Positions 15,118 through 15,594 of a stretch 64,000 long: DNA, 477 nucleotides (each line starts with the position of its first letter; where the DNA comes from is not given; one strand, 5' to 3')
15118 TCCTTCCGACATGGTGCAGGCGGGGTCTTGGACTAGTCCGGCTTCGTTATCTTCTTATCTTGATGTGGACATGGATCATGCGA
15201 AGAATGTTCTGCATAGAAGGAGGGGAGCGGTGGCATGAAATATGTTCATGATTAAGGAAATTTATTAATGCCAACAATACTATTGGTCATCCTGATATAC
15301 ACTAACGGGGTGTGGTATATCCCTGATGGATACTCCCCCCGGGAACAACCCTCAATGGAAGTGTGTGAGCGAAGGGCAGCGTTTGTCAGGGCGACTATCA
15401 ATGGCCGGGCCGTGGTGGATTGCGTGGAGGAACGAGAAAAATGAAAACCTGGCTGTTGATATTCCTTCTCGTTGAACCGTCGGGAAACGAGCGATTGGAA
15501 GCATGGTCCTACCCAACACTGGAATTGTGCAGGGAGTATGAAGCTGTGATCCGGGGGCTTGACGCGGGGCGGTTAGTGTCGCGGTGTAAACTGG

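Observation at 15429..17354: Nine copies of a 15-19 bp start-associated junction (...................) stitch together an array of tiny ORFs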

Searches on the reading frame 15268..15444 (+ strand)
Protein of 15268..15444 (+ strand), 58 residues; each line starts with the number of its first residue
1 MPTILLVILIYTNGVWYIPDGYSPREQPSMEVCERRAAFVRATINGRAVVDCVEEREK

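Call 8: search_protein_families(library=pfam, proteins=[window:15268-15444:+], max_evalue=0.1)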
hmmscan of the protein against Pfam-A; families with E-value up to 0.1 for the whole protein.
window:15268-15444:+ (58 aa): 0 families

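Call 10: search_protein_families(library=phrogs, proteins=[window:15268-15444:+], max_evalue=0.01)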
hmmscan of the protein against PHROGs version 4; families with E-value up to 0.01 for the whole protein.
window:15268-15444:+ (58 aa): 0 families

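Call 44: list_cluster_members(proteins=[window:15268-15444:+, window:15441-15632:+, window:15625-15918:+, window:15911-16162:+, window:16307-16531:+, window:16550-16783:+, window:16776-17030:+, window:17005-17202:+, window:17214-17315:+, window:13854-14264:+])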
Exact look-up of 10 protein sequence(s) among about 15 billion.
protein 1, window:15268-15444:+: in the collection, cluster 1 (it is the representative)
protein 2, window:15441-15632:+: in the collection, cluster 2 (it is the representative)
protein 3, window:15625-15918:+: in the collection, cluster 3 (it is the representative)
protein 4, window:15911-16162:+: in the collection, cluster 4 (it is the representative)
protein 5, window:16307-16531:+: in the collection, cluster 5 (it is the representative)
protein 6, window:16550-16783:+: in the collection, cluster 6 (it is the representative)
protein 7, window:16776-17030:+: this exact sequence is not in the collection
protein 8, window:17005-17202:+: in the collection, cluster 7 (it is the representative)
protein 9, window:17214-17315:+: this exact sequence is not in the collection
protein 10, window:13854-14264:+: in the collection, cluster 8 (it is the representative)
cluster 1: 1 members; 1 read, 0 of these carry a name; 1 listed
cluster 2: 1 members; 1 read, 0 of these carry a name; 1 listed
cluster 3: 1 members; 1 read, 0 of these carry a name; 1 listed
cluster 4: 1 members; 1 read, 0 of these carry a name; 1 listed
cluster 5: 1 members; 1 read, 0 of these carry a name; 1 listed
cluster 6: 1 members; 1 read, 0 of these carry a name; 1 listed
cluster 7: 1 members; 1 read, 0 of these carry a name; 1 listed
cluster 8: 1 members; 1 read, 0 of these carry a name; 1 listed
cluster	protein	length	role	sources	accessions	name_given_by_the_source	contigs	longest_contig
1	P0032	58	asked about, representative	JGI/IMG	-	-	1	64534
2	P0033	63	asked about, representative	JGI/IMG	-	-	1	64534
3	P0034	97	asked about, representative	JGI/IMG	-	-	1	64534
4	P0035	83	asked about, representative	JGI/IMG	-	-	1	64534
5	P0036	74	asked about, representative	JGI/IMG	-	-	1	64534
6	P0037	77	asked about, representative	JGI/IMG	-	-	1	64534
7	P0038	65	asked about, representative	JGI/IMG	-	-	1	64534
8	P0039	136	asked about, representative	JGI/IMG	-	-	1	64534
